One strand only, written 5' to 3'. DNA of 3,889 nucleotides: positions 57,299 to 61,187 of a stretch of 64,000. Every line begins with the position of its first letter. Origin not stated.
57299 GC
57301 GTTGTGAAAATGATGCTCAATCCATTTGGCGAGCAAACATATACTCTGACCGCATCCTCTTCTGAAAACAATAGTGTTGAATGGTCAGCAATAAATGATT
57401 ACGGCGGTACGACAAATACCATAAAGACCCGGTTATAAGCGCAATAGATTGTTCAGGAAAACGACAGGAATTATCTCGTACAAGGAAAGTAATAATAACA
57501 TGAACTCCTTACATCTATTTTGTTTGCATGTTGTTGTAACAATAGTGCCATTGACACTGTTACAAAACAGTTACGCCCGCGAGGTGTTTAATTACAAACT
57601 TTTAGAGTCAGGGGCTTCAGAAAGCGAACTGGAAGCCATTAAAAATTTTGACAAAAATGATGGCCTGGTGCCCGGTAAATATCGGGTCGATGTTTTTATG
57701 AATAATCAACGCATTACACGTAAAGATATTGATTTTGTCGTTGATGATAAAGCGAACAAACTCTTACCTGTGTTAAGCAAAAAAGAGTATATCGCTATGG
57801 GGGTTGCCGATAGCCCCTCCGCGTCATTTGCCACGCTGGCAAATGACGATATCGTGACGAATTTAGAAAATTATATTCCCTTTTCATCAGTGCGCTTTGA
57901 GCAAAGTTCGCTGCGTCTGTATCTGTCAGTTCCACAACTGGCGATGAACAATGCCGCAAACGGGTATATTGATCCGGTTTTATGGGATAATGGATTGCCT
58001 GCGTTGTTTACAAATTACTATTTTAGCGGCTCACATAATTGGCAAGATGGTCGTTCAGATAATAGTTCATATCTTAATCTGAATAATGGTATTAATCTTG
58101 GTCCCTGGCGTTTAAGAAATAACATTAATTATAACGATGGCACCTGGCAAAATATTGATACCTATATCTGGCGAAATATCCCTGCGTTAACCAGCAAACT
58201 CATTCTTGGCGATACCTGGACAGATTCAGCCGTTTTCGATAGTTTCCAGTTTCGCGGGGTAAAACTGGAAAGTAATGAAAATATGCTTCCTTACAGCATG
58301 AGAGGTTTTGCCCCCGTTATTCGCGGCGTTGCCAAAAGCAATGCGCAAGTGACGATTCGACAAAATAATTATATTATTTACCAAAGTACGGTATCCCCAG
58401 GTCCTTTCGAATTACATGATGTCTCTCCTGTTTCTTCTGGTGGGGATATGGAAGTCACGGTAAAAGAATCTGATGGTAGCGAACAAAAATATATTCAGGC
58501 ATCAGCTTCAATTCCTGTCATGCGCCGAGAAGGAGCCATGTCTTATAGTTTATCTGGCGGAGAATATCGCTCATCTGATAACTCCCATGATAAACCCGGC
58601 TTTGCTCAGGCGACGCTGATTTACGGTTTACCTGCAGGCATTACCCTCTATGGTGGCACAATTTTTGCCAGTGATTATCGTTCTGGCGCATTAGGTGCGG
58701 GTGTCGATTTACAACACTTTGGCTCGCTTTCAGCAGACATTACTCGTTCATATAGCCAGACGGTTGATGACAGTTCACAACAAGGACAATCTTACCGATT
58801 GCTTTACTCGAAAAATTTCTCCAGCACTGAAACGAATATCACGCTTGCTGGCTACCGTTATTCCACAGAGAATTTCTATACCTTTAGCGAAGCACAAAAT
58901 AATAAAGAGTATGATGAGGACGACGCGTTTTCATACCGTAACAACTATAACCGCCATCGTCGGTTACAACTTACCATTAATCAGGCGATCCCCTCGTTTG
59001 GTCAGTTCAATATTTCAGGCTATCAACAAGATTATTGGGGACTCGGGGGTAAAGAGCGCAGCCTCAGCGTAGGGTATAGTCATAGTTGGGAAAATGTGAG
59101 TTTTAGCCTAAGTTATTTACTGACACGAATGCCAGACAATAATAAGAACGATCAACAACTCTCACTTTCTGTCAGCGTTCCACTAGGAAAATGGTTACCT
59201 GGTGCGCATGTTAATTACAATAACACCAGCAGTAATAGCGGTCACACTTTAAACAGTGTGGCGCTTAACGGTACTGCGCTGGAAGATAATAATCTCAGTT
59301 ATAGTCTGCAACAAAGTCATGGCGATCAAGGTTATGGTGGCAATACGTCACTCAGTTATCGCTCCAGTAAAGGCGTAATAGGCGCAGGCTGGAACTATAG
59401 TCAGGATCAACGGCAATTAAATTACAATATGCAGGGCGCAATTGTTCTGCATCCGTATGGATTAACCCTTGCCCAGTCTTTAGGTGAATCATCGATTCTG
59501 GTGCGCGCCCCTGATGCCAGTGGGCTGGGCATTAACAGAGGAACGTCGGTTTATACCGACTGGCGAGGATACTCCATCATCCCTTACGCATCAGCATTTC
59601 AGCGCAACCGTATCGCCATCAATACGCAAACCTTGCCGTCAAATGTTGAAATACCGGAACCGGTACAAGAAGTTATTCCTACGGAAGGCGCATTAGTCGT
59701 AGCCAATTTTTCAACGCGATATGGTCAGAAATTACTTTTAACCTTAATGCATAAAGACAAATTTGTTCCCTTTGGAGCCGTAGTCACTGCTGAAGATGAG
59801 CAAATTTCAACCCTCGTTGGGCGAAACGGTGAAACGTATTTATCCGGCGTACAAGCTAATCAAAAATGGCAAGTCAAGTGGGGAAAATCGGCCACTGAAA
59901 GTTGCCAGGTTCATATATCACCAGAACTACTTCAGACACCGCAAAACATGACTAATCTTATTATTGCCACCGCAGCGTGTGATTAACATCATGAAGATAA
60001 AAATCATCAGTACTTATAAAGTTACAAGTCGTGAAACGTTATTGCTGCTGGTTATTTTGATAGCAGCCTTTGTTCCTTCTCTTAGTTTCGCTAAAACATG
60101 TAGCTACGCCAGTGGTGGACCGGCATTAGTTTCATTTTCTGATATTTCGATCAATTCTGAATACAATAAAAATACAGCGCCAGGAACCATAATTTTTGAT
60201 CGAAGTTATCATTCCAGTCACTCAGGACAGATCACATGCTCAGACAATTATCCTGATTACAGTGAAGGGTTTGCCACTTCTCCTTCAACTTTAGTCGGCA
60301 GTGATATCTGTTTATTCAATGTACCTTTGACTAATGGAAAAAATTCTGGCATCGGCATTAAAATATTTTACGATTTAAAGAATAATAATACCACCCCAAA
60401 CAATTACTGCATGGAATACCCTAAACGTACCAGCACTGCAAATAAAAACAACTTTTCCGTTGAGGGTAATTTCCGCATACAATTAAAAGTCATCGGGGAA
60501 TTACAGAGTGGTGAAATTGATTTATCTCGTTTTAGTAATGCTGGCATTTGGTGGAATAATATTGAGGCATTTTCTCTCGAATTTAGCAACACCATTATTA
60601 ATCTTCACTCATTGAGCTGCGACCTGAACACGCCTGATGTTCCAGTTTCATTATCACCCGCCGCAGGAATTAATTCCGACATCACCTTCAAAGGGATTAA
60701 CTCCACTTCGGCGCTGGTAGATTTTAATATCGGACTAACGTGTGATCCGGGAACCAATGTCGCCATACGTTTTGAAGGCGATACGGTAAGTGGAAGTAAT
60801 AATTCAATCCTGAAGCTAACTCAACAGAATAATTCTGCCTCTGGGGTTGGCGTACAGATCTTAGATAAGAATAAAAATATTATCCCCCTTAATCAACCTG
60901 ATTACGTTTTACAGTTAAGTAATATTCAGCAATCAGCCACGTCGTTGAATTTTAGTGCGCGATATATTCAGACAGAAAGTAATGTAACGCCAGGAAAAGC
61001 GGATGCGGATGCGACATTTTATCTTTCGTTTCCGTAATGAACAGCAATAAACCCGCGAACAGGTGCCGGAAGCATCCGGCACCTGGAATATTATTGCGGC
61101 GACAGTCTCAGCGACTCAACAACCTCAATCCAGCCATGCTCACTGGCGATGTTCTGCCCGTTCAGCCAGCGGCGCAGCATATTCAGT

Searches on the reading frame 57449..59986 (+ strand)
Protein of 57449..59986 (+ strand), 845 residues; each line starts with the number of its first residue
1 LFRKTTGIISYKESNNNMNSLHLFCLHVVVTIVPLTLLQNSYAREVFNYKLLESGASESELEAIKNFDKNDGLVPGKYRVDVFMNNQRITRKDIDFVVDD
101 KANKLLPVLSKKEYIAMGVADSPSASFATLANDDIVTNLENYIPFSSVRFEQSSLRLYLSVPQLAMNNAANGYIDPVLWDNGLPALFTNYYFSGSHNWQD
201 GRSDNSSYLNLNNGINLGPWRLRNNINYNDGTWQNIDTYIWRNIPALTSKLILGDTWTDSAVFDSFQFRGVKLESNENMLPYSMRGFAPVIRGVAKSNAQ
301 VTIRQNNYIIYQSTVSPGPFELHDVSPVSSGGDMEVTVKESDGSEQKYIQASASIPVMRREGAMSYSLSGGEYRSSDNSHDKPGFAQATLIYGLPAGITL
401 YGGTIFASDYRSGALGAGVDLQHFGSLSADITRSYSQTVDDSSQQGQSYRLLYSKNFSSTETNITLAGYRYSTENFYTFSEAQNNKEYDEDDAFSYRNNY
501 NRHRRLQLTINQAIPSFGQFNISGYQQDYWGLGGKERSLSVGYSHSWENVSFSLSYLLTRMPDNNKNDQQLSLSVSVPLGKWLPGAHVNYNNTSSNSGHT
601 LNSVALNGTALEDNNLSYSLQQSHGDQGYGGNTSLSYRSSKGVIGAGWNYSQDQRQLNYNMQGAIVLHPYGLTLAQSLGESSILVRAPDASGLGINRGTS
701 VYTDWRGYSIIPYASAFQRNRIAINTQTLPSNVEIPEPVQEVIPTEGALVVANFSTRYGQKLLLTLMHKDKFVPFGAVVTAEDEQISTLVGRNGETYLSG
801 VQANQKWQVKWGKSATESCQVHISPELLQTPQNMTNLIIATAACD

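Call 8: search_protein_families(library=pfam, proteins=[window:57449-59986:+])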
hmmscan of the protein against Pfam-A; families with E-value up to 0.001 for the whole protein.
window:57449-59986:+ (845 aa): 3 families
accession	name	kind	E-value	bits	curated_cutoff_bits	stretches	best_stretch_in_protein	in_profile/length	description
PF00577.26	Usher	-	7.7e-191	636.1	27.1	1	208-754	1-549/549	Outer membrane usher protein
PF13954.11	PapC_N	-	4.4e-34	118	27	1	47-193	2-145/146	PapC N-terminal domain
PF13953.12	PapC_C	-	8.8e-16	57.9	27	1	763-824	1-63/66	PapC C-terminal domain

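Call 25: search_protein_families(library=ncbifam, proteins=[window:57449-59986:+], max_evalue=0.00001)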
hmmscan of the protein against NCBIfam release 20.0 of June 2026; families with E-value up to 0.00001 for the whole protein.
window:57449-59986:+ (845 aa): 15 families
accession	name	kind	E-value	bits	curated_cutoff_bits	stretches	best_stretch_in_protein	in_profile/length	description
NF011740.0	PRK15193.1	equivalog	6.9e-222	738.8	995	1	23-823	19-858/877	fimbrial biogenesis usher protein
NF011754.0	PRK15207.1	equivalog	4.2e-210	700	1271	1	41-845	30-842/842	outer membrane usher protein LpfC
NF011745.0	PRK15198.1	subfamily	1.3e-197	658.6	975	1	23-824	10-838/860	outer membrane usher protein FimD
NF011822.1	PRK15294.1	equivalog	2.8e-167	558.1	1397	1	39-822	24-825/845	fimbrial outer membrane usher protein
NF011826.0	PRK15298.1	equivalog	4.9e-166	554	1422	1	33-844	20-847/848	fimbrial outer membrane usher protein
NF007337.0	PRK09828.1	equivalog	8.2e-154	513.8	830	1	28-838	15-856/865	outer membrane usher protein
NF011769.0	PRK15223.1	equivalog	1.5e-153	512.6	1105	1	71-815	45-812/836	fimbrial biogenesis outer membrane usher protein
NF011763.0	PRK15217.1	subfamily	5.2e-125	418.6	933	1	29-823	8-813/826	fimbrial biogenesis outer membrane usher protein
NF011774.0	PRK15235.1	exception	6.3e-110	368.7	1191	1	74-824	48-797/814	SEF14/SEF18 fimbria usher protein SefC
NF011760.0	PRK15213.1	equivalog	6.8e-107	358.4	752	1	30-809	15-773/796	PefC/AfrB family outer membrane usher protein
NF011784.0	PRK15248.1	equivalog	5e-105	352.3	996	1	35-824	18-834/853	fimbrial outer membrane usher protein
NF011812.0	PRK15284.1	subfamily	2e-97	326.9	972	1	19-823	5-827/881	outer membrane usher protein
NF011791.0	PRK15255.1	equivalog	9e-88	295.2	1289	1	40-812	18-802/829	fimbrial outer membrane usher protein StdB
NF011804.0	PRK15273.1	equivalog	6.7e-76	255.7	1371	1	153-828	141-831/899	fimbrial biogenesis outer membrane usher protein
NF011832.0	PRK15304.1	subfamily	4.5e-58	196.9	723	1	133-823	106-781/801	fimbrial biogenesis usher protein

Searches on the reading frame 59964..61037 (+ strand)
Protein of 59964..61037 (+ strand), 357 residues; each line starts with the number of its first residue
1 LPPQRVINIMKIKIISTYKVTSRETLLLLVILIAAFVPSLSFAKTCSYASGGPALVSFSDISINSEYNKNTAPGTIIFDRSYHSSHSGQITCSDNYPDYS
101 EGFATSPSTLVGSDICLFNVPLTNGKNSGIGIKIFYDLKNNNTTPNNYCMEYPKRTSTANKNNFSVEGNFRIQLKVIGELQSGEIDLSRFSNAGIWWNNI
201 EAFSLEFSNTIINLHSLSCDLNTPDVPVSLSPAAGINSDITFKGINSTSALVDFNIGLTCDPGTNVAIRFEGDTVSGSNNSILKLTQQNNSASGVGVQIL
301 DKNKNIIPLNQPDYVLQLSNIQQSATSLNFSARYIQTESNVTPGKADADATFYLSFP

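Call 8: search_protein_families(library=pfam, proteins=[window:59964-61037:+])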
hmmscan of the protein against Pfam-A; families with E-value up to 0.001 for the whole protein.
window:59964-61037:+ (357 aa): 1 family
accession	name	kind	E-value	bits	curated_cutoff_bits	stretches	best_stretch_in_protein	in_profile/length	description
PF00419.26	Fimbrial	-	6.8e-20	72.3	25.6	1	239-356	32-150/151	Fimbrial protein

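Call 25: search_protein_families(library=ncbifam, proteins=[window:59964-61037:+], max_evalue=0.00001)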
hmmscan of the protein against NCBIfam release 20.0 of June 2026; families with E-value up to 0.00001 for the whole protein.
window:59964-61037:+ (357 aa): 14 families
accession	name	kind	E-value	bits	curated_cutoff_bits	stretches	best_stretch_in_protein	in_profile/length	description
NF052362.1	FimF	equivalog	1.6e-21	76.6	200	1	237-356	53-174/175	type 1 fimbrial adaptor subunit FimF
NF011738.0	PRK15191.1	equivalog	1.2e-17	64.2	238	1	233-356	48-171/172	fimbrial protein BcfF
NF011820.0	PRK15292.1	equivalog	9.6e-16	58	277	1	27-299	6-279/366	type 1 fimbrial protein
NF011741.1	PRK15194.1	equivalog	1.6e-14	54.2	140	1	240-355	65-183/185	type 1 fimbrial major subunit FimA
NF052361.1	FimI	equivalog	8.1e-13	48.4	300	1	205-356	32-178/179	type 1 fimbrial minor subunit FimI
NF007402.0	PRK09934.1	equivalog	1.6e-12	47.5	168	1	217-355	38-169/171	fimbria assembly protein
NF011828.0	PRK15300.1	equivalog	2.3e-11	44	229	1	242-356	61-178/179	fimbrial protein StiA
NF011756.0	PRK15209.1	equivalog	4.2e-09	36.2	221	1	241-356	59-173/174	long polar fimbrial major subunit LpfA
NF011747.0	PRK15200.1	equivalog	4.9e-09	35.9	210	1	261-357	84-177/177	type 1 fimbrial protein subunit FimI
NF011817.0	PRK15289.1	equivalog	7.7e-09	35.6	203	1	237-353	55-185/190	chaperone-usher fimbrial major subunit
NF011737.0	PRK15190.1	equivalog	5.6e-08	32.7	240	1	202-352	27-176/181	fimbrial protein BcfE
NF011766.0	PRK15220.1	equivalog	2.7e-07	30.5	136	1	256-350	81-171/178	fimbrial protein YehD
NF007276.0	PRK09733.1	equivalog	1.3e-06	28.4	189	1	265-355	91-181/183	fimbrial-like protein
NF011757.0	PRK15210.1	equivalog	3e-06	27.5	241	1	275-355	111-192/194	fimbrial protein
